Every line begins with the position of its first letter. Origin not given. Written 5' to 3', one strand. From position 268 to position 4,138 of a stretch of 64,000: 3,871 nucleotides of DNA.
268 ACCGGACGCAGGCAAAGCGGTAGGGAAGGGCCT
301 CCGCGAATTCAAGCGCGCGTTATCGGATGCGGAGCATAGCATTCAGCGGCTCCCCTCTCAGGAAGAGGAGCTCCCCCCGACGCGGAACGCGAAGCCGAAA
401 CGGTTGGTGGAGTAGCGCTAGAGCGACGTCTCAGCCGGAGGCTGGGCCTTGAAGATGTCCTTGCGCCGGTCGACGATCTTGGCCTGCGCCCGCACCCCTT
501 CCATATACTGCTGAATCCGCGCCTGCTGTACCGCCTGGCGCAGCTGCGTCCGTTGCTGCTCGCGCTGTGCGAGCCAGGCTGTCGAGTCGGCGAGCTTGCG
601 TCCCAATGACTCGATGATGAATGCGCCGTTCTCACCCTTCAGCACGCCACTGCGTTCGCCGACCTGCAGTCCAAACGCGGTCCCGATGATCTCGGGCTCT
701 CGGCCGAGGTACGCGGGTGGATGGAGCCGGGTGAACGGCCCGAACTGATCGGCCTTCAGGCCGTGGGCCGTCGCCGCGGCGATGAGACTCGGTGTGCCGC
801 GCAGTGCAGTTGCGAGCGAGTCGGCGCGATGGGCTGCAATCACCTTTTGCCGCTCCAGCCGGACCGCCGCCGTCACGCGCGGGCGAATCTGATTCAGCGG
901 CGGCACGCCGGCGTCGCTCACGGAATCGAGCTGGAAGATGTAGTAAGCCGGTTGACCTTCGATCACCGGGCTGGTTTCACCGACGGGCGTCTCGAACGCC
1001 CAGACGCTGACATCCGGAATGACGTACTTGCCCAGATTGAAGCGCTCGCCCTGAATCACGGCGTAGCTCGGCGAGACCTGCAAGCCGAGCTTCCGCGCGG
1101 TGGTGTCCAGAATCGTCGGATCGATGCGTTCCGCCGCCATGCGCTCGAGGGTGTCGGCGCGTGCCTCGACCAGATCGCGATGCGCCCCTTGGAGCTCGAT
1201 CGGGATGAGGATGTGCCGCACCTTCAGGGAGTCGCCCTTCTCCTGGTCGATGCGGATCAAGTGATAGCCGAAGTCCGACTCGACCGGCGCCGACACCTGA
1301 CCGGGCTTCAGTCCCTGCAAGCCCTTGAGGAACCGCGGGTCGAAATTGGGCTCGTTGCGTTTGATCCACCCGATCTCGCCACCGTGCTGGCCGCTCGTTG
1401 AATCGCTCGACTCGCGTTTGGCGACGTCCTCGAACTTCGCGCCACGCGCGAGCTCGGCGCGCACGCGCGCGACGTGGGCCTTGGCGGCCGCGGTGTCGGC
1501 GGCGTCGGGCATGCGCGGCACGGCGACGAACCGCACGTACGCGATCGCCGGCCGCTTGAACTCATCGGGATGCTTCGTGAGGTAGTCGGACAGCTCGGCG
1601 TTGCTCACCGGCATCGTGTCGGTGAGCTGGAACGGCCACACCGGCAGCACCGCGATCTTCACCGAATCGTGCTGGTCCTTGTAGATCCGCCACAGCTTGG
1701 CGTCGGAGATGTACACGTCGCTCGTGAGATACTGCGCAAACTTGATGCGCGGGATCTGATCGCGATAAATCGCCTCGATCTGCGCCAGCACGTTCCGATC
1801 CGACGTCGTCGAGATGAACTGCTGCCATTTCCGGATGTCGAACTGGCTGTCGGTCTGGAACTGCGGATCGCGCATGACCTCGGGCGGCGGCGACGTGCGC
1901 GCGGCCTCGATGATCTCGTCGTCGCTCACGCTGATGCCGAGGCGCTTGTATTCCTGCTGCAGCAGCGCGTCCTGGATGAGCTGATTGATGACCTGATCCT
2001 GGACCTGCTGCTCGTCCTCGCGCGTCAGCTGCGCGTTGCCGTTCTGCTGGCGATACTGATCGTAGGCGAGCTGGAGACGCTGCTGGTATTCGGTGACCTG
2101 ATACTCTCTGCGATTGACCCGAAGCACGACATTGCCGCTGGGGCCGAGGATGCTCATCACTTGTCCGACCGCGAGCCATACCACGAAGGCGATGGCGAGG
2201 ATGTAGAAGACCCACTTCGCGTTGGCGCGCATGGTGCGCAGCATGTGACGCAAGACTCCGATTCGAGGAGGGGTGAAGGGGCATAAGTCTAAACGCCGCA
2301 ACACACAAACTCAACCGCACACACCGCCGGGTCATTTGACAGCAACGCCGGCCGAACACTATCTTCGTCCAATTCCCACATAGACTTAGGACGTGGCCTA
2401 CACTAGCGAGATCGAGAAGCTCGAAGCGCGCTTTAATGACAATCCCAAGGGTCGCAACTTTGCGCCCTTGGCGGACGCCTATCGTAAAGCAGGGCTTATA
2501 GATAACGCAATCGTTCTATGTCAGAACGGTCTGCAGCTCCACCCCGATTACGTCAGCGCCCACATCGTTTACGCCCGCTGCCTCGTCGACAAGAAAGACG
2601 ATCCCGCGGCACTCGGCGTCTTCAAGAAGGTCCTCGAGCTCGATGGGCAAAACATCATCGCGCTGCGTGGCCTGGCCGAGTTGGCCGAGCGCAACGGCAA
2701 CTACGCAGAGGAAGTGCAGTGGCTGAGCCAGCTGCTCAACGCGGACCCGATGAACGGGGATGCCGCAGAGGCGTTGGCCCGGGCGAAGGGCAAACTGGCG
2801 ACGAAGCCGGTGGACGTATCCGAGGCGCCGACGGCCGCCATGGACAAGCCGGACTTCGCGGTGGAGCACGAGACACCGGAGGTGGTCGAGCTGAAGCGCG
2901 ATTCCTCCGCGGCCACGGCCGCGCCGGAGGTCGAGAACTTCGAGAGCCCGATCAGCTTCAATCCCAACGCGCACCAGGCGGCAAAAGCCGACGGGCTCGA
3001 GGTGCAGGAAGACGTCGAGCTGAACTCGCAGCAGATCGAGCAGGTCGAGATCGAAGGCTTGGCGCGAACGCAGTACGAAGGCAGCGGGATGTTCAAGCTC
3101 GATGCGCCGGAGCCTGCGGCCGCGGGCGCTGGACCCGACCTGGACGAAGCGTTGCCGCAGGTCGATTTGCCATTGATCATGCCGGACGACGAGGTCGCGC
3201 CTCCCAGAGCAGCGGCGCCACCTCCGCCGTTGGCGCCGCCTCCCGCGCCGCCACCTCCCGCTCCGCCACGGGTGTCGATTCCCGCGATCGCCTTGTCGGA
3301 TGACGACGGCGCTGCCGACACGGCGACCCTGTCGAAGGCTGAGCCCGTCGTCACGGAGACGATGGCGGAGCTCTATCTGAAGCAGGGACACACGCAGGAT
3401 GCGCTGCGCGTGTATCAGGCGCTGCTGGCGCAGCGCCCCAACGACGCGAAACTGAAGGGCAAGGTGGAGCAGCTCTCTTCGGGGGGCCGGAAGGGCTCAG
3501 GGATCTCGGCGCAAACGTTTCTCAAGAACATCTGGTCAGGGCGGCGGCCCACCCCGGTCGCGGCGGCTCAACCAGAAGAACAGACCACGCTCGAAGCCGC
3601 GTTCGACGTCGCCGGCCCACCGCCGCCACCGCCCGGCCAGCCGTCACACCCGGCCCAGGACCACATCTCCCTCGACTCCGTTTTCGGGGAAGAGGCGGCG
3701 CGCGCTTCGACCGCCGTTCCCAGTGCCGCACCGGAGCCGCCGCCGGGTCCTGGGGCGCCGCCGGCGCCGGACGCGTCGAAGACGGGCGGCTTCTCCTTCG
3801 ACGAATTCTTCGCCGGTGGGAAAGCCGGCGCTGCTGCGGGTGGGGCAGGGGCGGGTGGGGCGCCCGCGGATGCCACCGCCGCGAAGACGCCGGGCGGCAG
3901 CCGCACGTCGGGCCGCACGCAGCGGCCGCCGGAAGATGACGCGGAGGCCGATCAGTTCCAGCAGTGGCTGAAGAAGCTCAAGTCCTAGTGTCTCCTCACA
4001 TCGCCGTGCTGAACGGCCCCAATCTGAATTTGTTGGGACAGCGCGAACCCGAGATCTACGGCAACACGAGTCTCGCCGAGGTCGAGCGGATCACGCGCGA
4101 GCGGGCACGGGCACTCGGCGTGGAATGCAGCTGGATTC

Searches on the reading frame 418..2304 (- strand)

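Call 61: search_protein_families(library=pfam, proteins=[window:418-2304:-], max_evalue=0.001)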
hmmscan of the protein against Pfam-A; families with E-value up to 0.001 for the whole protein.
window:418-2304:- (628 aa): 5 families
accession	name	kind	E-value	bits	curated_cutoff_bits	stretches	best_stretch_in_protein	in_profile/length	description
PF13145.12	Rotamase_2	-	4.3e-28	99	27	2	233-356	1-109/121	PPIC-type PPIASE domain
PF13623.11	SurA_N_2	-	5.7e-27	94.8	28.5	1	22-164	1-145/145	SurA-like N-terminal domain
PF13624.11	SurA_N_3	-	9.7e-26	91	27.2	1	21-165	1-139/162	SurA-like N-terminal domain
PF00639.27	Rotamase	-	1.5e-23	84.1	21.7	1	261-353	5-96/97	PPIC-type PPIASE domain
PF13616.12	Rotamase_3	-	1.4e-21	77.7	22.5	1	267-355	29-115/116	PPIC-type PPIASE domain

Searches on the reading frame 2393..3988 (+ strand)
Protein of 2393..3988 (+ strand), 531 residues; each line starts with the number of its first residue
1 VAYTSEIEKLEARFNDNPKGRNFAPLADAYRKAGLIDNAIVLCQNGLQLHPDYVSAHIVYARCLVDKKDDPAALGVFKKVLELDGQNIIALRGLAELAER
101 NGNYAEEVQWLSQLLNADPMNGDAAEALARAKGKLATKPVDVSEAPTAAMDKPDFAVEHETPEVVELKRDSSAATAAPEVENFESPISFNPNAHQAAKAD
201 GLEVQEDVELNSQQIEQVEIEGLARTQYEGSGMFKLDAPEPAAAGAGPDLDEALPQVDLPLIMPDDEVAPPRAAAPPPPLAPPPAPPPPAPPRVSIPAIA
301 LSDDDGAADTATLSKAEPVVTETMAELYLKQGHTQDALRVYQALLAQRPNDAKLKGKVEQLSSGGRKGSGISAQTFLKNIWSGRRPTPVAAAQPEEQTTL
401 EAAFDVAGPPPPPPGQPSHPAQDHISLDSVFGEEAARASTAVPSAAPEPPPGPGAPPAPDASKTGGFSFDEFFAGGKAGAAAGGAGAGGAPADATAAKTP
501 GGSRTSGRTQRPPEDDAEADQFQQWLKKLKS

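Call 61: search_protein_families(library=pfam, proteins=[window:2393-3988:+], max_evalue=0.001)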
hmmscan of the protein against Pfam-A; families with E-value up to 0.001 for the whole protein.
window:2393-3988:+ (531 aa): 14 families
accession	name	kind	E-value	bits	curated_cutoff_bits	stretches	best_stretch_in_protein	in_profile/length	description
PF14559.12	TPR_19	-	1.3e-15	57.9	25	2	72-130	9-67/68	Tetratricopeptide repeat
PF13428.12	TPR_14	-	7.8e-14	51.3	23.5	0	323-353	6-36/44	Tetratricopeptide repeat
PF13432.12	TPR_16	-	3.6e-13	50.1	32.7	0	26-87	3-64/65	Tetratricopeptide repeat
PF07719.23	TPR_2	-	1.9e-10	40.4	27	0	324-351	7-34/34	Tetratricopeptide repeat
PF13424.12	TPR_12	-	2.2e-07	31.4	30.1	0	26-83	9-74/77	Tetratricopeptide repeat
PF13414.12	TPR_11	-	9.7e-07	28.8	26.8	0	327-353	3-29/42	TPR repeat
PF13431.12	TPR_17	-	1.1e-06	28.8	24.4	0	77-109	2-34/34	Tetratricopeptide repeat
PF13176.12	TPR_7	-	1.4e-06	28.4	27.9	0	324-351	5-32/36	Tetratricopeptide repeat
PF00515.34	TPR_1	-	1.1e-05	25.5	27.8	0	26-53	7-34/34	Tetratricopeptide repeat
PF23914.1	TPR_CcmH_CycH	-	7.4e-05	23.1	42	0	36-117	66-150/158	Cytochrome c-type biogenesis protein H TPR domain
PF24575.1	TPR_Slam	-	0.00013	22.8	35.2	0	324-353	53-82/104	Surface lipoprotein assembly modifier, N-terminal TPR repeats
PF13174.12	TPR_6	-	0.00016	22.5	26.3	0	324-350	6-32/33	Tetratricopeptide repeat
PF25064.1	ARM_TT21_5th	-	0.00046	20.9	27.8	0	56-115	3-62/117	TT21 fifth ARM repeats domain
PF13371.12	TPR_9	-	0.00099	19.5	35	0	326-353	3-30/73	Tetratricopeptide repeat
